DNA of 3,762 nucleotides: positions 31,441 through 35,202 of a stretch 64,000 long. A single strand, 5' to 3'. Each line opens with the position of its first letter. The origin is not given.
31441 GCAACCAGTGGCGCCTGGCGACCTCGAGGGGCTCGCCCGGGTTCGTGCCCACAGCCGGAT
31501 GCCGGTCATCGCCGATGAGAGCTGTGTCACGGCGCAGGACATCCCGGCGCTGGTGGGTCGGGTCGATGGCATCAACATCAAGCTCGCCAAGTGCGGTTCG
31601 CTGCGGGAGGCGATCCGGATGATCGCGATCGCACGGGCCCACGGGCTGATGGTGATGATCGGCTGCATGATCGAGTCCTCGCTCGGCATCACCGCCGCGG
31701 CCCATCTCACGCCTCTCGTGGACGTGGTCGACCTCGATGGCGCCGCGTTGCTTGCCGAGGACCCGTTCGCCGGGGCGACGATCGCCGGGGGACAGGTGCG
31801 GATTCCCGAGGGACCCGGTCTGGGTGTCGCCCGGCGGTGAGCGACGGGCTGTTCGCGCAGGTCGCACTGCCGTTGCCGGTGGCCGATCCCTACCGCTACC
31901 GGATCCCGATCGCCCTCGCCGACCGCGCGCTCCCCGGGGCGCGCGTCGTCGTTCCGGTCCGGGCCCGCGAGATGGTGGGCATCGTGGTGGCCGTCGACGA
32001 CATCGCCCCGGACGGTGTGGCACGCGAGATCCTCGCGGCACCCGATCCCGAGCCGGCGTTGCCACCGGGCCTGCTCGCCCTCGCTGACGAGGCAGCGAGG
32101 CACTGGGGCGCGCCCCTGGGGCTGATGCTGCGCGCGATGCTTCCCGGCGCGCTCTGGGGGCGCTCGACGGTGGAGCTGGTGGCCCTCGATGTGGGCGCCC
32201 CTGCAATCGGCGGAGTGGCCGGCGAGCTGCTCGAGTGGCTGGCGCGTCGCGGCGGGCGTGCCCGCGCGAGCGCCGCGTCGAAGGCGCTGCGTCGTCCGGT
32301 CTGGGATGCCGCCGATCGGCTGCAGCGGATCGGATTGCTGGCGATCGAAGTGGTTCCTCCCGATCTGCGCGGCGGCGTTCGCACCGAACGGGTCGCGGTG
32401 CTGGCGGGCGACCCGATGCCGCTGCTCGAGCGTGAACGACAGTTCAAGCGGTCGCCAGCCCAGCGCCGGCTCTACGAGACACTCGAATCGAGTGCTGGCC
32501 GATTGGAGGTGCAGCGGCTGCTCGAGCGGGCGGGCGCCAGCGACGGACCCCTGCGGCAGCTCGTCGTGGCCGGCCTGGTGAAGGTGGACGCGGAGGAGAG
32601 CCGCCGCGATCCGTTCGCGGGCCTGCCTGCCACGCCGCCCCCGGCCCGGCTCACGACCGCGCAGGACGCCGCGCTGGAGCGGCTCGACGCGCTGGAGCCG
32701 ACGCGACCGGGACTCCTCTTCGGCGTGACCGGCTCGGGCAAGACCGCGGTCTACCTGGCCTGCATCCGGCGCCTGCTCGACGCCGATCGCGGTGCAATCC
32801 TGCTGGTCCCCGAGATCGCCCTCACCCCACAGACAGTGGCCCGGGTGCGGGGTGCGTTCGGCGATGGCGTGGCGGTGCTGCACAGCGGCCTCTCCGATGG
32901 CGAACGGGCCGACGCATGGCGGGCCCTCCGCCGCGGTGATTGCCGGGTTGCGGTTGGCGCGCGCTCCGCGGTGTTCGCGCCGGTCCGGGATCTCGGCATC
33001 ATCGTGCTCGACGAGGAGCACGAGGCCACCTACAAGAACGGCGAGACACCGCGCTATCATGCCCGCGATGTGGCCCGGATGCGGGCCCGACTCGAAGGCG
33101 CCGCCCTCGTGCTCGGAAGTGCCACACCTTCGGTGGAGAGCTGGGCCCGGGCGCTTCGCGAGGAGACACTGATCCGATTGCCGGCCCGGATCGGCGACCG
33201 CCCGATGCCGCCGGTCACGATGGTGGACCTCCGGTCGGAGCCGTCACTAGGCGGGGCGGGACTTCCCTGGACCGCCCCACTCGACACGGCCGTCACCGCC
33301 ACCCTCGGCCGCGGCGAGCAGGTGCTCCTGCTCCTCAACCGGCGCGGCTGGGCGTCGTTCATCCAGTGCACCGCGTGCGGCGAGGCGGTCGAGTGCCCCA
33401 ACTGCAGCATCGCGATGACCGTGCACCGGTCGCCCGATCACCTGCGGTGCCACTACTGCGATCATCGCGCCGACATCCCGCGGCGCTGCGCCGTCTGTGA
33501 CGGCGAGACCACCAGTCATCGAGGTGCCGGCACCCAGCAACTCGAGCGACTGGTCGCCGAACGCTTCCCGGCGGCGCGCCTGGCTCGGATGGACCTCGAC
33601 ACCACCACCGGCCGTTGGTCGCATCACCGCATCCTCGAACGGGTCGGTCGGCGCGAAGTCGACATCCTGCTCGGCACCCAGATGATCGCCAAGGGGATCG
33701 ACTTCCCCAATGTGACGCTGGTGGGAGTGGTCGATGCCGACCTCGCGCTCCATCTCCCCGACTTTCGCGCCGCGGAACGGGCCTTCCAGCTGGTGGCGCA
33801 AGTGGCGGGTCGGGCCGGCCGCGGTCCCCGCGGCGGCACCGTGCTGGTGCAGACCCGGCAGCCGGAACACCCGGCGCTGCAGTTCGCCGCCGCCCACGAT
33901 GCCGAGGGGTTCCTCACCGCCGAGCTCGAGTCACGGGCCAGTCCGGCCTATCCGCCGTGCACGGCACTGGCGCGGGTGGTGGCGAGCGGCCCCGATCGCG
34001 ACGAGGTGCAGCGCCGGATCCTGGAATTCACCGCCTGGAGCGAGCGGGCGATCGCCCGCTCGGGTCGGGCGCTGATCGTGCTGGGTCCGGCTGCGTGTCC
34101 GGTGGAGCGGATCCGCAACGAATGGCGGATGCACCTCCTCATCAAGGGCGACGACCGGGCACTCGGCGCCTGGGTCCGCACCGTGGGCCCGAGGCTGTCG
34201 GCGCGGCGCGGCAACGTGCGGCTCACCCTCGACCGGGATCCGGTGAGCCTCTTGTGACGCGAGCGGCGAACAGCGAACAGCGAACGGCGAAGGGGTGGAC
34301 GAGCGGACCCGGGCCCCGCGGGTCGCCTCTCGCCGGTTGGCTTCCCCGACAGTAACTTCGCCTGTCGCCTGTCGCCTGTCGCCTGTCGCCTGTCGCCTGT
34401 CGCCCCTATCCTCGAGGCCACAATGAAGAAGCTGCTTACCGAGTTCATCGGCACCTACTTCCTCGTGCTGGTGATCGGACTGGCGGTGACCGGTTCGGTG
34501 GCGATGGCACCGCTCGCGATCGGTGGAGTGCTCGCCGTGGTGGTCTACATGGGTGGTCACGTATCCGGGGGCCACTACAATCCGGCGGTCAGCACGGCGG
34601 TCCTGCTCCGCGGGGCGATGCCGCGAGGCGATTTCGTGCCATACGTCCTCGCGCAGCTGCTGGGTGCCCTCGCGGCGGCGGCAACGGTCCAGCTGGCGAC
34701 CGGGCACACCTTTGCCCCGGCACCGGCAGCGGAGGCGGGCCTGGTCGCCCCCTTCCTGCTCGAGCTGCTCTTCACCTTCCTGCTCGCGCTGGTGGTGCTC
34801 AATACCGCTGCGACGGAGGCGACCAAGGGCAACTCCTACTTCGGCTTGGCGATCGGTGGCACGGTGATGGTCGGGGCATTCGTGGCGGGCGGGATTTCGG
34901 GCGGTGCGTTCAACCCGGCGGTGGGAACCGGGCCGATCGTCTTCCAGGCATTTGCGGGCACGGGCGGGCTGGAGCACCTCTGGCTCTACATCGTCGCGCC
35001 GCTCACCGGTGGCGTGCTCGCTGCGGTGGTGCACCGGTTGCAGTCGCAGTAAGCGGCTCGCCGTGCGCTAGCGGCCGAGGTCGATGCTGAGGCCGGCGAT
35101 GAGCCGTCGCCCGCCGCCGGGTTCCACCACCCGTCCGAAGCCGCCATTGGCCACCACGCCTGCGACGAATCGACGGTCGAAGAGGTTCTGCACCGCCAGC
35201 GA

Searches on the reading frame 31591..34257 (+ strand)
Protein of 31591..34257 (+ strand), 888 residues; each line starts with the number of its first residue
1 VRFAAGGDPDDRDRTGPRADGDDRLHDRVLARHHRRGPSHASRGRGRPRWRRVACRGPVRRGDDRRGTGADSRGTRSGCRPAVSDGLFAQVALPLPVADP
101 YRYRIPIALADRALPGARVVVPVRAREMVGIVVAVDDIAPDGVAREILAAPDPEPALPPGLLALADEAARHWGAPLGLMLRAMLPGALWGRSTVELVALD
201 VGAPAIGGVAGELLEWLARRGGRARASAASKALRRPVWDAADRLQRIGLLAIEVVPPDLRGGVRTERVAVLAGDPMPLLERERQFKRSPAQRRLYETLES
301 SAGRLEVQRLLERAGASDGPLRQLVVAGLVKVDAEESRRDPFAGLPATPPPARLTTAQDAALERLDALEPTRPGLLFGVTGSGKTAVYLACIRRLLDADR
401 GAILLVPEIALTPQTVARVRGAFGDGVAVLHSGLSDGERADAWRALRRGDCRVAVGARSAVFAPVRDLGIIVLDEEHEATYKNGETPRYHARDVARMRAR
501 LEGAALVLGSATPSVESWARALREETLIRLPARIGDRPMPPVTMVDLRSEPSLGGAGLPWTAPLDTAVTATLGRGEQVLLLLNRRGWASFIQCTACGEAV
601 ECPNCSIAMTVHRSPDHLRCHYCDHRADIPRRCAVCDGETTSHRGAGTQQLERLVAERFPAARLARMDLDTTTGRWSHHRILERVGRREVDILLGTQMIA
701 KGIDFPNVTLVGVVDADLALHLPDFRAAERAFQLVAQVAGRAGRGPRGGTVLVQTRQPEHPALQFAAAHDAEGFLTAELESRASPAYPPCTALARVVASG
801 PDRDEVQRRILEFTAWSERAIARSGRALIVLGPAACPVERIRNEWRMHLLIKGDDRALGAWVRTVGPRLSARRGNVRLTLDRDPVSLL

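Call 11: search_protein_families(library=pfam, proteins=[window:31591-34257:+])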
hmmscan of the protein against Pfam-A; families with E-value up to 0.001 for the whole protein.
window:31591-34257:+ (888 aa): 6 families
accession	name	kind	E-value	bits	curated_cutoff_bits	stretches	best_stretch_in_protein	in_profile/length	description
PF17764.6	PriA_3primeBD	-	3.2e-19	69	22.7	1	90-185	1-96/96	3'DNA-binding domain (3'BD)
PF18074.6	PriA_C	-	1.9e-15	57.9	26.9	1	789-884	1-95/95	Primosomal protein N C-terminal domain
PF00270.35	DEAD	-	2.8e-14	53.6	26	1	374-514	17-161/167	DEAD/DEAH box helicase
PF04851.21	ResIII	-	4.6e-11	43.3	22.5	1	355-513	5-162/164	Type III restriction enzyme, res subunit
PF18319.7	Zn_ribbon_PriA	-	1.4e-10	41.3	26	1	602-626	1-25/27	PriA DNA helicase Cys-rich region (CRR) domain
PF00271.37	Helicase_C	-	3.1e-08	34.3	23.5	1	679-744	55-108/110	Helicase conserved C-terminal domain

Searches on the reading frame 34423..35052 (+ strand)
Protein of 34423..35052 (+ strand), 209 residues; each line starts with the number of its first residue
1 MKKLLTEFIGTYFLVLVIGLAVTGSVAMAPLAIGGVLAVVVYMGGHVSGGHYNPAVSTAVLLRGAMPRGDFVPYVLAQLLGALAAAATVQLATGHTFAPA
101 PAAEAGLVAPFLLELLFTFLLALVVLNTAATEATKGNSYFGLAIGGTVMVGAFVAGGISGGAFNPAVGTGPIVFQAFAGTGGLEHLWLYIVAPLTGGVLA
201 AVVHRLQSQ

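Call 11: search_protein_families(library=pfam, proteins=[window:34423-35052:+])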
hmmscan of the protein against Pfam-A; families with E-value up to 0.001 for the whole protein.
window:34423-35052:+ (209 aa): 1 family
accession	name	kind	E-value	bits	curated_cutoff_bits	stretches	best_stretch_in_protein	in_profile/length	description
PF00230.25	MIP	-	1.4e-31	110.5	25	1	2-204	9-222/222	Major intrinsic protein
